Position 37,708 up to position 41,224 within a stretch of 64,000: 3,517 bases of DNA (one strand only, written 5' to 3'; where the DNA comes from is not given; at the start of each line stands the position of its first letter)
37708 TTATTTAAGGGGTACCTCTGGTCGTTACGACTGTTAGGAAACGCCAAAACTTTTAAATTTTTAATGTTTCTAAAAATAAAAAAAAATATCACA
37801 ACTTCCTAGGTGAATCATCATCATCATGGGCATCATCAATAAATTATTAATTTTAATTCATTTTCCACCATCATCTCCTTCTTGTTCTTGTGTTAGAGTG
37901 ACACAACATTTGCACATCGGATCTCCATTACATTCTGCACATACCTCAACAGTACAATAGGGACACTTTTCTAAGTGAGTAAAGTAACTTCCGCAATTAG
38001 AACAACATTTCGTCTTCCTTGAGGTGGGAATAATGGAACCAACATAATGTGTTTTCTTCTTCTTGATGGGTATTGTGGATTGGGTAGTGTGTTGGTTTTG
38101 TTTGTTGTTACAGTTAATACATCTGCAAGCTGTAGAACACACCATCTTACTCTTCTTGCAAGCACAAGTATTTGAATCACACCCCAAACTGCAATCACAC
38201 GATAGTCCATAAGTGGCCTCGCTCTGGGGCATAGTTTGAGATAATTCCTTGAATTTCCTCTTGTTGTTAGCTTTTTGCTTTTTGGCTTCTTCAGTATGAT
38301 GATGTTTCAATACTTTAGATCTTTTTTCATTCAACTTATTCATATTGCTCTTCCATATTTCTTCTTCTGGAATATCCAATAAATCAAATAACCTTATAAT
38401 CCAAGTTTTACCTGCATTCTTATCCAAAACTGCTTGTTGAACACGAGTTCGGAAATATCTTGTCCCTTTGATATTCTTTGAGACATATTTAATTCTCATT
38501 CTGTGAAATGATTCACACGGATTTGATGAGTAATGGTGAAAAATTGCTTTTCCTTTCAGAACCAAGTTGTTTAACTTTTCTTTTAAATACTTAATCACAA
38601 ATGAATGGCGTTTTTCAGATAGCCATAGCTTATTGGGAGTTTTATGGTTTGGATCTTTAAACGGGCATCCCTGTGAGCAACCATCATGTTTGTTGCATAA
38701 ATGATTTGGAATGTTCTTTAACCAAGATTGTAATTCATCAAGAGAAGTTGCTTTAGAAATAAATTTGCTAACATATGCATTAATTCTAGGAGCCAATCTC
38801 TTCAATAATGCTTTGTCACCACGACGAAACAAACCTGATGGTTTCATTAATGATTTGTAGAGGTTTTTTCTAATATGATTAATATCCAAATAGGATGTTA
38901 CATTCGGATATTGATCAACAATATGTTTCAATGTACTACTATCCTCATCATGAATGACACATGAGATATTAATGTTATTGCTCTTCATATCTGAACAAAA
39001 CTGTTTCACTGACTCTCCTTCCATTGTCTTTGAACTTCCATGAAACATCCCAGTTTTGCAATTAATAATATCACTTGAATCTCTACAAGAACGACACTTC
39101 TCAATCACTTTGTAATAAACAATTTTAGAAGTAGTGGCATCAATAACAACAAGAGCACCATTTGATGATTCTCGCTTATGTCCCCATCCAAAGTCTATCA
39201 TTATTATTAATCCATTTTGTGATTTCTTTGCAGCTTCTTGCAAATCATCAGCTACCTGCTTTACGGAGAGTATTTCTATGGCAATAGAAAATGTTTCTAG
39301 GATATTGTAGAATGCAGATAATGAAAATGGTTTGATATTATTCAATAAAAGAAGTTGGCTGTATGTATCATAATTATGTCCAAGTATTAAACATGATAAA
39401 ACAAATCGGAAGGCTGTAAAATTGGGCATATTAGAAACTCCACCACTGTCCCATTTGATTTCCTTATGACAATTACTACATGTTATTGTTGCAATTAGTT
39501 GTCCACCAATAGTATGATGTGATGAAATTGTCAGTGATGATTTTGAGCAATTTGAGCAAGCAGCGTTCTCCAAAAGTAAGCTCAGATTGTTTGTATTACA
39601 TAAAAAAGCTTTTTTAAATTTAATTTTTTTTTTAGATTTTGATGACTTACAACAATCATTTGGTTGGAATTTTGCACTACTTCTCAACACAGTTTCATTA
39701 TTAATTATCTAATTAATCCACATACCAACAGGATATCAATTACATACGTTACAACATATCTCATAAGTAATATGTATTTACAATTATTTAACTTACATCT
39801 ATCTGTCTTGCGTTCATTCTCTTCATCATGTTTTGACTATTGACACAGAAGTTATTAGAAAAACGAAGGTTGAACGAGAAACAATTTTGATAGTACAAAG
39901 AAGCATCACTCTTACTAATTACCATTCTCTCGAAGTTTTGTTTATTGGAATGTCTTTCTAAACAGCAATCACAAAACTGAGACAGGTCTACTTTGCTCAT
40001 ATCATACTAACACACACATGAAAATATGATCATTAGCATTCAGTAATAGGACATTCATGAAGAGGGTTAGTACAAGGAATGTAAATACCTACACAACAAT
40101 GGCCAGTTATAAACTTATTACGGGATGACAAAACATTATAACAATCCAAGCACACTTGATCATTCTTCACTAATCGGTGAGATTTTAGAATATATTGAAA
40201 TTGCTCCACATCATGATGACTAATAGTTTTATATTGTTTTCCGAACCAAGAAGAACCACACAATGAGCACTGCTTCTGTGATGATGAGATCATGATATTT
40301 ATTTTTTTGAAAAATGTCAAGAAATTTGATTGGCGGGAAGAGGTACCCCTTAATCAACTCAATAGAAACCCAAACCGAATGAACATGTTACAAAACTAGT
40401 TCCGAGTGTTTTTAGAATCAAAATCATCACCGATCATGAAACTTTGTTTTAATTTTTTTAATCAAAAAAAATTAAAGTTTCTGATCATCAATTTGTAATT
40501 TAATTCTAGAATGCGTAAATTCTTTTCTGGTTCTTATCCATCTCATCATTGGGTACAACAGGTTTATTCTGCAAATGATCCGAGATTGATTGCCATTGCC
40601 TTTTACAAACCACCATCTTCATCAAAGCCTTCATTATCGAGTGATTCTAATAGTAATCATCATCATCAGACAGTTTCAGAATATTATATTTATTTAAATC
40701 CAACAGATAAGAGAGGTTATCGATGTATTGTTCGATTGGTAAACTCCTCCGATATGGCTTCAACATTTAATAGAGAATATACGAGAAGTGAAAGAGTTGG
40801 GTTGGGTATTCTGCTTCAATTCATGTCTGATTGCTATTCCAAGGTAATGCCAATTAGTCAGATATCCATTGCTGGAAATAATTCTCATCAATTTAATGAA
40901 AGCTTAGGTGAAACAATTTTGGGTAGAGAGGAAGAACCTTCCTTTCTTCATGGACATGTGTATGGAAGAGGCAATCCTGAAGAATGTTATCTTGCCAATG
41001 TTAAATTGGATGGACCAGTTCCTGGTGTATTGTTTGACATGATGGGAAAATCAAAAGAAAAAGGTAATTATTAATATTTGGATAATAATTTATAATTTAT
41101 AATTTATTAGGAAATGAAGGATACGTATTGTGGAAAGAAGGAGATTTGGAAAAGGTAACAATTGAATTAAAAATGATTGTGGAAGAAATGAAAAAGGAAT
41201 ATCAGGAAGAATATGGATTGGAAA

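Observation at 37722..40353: Apparently intact Kolobok/IS1595-like DNA transposon with TTAA ends and a KpnI-containing 15-bp TIR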

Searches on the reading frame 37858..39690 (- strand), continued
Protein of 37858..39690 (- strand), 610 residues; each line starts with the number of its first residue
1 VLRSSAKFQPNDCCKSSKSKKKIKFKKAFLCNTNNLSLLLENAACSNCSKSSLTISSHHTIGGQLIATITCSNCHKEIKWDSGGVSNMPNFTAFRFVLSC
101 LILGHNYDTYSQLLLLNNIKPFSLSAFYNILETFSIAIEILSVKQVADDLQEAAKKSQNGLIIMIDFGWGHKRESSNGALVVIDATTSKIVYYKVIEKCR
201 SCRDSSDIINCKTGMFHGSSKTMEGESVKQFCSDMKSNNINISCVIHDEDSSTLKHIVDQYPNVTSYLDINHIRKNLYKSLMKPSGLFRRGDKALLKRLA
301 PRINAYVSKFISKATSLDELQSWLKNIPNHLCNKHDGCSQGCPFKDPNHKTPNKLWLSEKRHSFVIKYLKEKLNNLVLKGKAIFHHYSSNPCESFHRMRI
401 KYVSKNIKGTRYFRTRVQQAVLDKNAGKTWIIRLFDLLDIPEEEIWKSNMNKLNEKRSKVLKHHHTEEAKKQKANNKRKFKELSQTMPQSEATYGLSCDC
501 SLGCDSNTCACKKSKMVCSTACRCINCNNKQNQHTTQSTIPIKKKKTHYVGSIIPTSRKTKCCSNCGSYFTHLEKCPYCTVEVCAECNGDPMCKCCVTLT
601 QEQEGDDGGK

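Call 63: list_cluster_members(proteins=[P0008, P0017, P0022, P0024, P0025, P0026, P0039, P0062, P0068, P0075])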
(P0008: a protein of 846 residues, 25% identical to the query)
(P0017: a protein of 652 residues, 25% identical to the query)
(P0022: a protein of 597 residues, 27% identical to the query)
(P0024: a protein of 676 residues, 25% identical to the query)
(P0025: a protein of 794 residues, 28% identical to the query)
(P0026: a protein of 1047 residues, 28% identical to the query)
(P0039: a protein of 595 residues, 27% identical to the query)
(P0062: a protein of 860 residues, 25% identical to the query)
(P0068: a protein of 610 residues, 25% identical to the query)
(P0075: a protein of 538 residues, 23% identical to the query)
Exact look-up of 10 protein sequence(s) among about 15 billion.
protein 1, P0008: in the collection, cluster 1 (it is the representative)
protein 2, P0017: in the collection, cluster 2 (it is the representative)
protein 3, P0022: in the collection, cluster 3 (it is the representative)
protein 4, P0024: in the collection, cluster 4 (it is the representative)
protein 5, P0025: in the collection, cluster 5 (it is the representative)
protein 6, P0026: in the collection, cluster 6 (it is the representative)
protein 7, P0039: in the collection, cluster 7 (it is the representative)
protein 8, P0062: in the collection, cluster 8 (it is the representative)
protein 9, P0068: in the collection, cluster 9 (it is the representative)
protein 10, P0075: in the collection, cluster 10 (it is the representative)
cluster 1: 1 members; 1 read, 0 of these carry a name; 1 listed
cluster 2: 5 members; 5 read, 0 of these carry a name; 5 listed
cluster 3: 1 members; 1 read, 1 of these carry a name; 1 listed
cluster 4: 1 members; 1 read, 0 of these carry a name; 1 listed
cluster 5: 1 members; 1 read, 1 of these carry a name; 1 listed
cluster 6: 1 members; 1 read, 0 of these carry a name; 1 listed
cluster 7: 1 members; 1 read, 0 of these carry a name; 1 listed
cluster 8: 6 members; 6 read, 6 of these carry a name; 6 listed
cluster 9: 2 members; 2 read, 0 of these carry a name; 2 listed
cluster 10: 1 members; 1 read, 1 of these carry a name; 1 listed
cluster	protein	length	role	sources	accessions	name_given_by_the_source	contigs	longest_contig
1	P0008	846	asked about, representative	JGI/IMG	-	-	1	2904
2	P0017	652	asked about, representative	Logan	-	-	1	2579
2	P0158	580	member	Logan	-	-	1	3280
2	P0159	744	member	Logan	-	-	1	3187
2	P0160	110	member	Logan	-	-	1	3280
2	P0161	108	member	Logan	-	-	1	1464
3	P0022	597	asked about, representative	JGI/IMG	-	hypothetical protein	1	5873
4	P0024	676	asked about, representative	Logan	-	-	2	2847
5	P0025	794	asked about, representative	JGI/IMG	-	hypothetical protein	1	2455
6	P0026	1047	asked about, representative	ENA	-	-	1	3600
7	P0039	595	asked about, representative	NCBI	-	-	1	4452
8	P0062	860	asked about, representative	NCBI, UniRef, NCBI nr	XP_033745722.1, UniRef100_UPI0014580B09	uncharacterized protein LOC117331232 [Pecten maximus] | uncharacterized protein LOC117331232 n=1 Tax=Pecten maximus TaxID=6579 RepID=UPI0014580B09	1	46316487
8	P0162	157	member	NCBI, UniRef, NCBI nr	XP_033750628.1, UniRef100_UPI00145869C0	uncharacterized protein LOC117334895 [Pecten maximus] | uncharacterized protein LOC117334895 n=1 Tax=Pecten maximus TaxID=6579 RepID=UPI00145869C0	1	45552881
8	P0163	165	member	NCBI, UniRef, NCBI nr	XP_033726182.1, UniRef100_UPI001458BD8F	uncharacterized protein LOC117315881 [Pecten maximus] | uncharacterized protein LOC117315881 n=1 Tax=Pecten maximus TaxID=6579 RepID=UPI001458BD8F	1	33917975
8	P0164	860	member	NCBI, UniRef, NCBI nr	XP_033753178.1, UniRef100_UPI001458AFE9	uncharacterized protein LOC117336678 [Pecten maximus] | uncharacterized protein LOC117336678 n=1 Tax=Pecten maximus TaxID=6579 RepID=UPI001458AFE9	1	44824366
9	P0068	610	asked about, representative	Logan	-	-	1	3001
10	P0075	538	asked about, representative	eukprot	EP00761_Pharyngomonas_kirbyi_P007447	gb/GECH01007457.1/.p1 GENE.gb/GECH01007457.1/~~gb/GECH01007457.1/.p1 ORF type:complete ...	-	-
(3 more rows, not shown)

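Call 64: find_encoding_contigs(protein=P0062, flank=8000, max_places=3)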
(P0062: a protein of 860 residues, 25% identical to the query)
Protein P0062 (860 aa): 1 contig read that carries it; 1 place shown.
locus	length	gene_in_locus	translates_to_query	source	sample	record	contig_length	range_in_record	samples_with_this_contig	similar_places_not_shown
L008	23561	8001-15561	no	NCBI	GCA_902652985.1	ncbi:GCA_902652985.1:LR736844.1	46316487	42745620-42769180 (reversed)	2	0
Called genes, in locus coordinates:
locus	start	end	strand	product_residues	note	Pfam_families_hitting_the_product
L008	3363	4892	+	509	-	PF00643:zf-B_box (weak)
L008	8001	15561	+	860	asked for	PF20700:Mutator, PF03104:DNA_pol_B_exo1 (weak), PF01612:DNA_pol_A_exo1 (faint), PF00929:RNase_T, PF22123:Exu_RNase_H_like, PF25244:PML_C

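Call 65: find_encoding_contigs(protein=P0164, flank=8000, max_places=3)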
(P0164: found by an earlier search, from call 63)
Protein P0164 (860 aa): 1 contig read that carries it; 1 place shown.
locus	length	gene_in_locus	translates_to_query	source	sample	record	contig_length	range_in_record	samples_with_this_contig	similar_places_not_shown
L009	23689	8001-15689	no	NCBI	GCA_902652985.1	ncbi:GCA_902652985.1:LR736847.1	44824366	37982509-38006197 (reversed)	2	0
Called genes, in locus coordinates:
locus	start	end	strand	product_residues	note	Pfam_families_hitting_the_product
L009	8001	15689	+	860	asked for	PF20700:Mutator, PF03104:DNA_pol_B_exo1 (weak), PF01612:DNA_pol_A_exo1 (faint), PF00929:RNase_T, PF22123:Exu_RNase_H_like, PF25244:PML_C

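Call 66: find_encoding_contigs(protein=P0022, flank=6000, max_places=2)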
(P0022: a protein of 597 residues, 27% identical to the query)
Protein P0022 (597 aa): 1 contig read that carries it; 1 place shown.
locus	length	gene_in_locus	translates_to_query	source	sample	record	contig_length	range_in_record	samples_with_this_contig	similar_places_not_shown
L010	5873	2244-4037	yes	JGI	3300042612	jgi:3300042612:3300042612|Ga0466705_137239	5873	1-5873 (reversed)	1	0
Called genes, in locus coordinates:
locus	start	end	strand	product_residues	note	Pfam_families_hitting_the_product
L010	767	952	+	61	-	-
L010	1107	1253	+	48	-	-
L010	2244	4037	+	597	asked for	PF20700:Mutator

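Call 67: find_encoding_contigs(protein=P0039, flank=6000, max_places=2)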
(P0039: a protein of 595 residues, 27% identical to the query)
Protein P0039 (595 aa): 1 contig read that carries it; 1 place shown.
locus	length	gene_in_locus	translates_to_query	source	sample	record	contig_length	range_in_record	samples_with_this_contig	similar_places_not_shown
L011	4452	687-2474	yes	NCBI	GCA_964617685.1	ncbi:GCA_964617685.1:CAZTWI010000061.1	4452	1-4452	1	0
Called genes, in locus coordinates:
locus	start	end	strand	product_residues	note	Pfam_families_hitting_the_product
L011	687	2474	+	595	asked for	PF20700:Mutator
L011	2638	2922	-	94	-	-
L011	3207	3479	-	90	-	-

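Call 74: find_encoding_contigs(protein=P0001, flank=3000, max_places=5)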
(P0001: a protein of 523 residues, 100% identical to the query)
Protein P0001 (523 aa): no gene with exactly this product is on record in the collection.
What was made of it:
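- Tried and rejected: Look-up of P0001's contig: failed, not on record (call 74), so I could not obtain the scaffold accession or extra flanks.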

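Call 75: find_encoding_contigs(protein=P0002, flank=3000, max_places=3)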
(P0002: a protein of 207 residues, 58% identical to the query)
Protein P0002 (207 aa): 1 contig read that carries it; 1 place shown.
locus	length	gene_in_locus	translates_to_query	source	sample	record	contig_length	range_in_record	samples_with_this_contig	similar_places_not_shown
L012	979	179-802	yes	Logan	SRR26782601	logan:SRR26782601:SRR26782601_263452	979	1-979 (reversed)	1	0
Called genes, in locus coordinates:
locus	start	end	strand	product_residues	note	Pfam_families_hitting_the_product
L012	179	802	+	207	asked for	-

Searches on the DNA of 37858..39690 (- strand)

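Call 79: search_rna_families(source=L012, threshold=evalue, max_evalue=0.1)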
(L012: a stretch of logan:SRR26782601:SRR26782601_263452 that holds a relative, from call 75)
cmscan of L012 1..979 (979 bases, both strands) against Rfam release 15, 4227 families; matches with E-value up to 0.1: 0.
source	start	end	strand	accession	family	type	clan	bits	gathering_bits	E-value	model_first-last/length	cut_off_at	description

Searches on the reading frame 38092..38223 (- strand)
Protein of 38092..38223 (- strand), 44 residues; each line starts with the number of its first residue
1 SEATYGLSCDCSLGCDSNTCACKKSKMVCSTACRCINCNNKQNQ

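Call 71: search_solved_structures(query=A4, max_evalue=1, show_alignments=2)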
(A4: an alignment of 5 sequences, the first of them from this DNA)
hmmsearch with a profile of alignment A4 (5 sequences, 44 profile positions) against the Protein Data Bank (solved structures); distinct sequences matched with E-value up to 1: 1.
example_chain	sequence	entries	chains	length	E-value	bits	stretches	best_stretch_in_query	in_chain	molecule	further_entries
5fd3_A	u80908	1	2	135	0.13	16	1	4-42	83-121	Protein lin-54 homolog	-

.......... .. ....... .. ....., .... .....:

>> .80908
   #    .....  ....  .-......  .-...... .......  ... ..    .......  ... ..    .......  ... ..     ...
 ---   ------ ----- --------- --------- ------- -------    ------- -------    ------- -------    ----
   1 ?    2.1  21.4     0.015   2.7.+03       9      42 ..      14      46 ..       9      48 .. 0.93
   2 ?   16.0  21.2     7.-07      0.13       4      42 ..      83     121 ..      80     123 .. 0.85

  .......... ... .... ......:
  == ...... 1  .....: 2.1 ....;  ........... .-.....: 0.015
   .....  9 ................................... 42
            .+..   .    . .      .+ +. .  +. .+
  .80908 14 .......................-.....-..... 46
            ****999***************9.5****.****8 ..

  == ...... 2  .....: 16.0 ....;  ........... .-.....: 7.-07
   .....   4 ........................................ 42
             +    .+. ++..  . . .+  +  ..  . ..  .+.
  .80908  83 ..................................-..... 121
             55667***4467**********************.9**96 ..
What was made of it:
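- Tried and rejected: CXC domain: the profile search against PDB gave only a marginal LIN-54 hit (E 0.13, call 71), so I treat it as pattern-level evidence.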

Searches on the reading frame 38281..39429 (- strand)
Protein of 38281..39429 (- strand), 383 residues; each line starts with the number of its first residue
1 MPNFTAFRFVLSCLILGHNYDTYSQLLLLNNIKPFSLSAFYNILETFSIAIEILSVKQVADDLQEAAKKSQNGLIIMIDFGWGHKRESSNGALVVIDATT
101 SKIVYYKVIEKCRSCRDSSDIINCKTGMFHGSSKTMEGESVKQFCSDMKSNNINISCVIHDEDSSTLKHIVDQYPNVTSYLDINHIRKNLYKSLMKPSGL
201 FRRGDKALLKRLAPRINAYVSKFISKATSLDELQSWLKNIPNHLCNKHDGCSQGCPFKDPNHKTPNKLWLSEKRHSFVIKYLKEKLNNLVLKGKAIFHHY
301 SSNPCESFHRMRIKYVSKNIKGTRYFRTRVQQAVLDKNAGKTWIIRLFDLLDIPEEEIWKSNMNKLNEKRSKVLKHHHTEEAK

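Call 78: find_homologous_proteins(query=window:38281-39429:-, max_evalue=0.00001)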
Query window:38281-39429:- (383 aa): 1 proteins with E <= 0.00001 among 2110 candidates.
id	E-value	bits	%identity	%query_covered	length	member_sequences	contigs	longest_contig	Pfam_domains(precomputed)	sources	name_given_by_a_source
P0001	4.4e-258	873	100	100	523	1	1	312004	-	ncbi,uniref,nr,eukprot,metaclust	ncbi:predicted protein [Naegleria gruberi]|uniref:Predicted protein n=1 Tax=Naegleria gruberi TaxID=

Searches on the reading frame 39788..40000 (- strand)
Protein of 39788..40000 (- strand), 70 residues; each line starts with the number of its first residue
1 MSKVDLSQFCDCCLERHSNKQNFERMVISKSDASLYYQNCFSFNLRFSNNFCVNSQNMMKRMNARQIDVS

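Call 4: search_protein_families(library=pfam, proteins=[window:39788-40000:-], max_evalue=1)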
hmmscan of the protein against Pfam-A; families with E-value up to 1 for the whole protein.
window:39788-40000:- (70 aa): 1 family
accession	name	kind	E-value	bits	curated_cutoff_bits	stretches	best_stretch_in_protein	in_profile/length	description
PF14569.12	zf-UDP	-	0.062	13.8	27.1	1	7-63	8-64/78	Zinc-binding RING-finger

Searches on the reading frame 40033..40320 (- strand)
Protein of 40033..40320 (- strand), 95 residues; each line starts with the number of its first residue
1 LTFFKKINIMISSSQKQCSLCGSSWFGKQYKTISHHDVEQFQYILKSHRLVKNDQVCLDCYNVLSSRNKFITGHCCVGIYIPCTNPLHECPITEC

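Call 4: search_protein_families(library=pfam, proteins=[window:40033-40320:-], max_evalue=1)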
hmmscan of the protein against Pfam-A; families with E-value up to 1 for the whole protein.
window:40033-40320:- (95 aa): 1 family
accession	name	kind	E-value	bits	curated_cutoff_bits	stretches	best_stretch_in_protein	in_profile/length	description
PF09484.15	Cas_TM1802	-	0.27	10.4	25.1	1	7-73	187-260/602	CRISPR-associated protein TM1802 (cas_TM1802)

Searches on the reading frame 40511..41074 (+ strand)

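Call 73: search_protein_families(library=pfam, proteins=[window:40511-41074:+], max_evalue=0.001)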
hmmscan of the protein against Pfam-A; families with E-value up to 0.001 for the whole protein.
window:40511-41074:+ (187 aa): 1 family
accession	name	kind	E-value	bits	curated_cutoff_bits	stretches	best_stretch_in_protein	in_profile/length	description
PF22088.1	HIT-like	-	1.1e-55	188.1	27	1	56-184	13-141/162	HIT-related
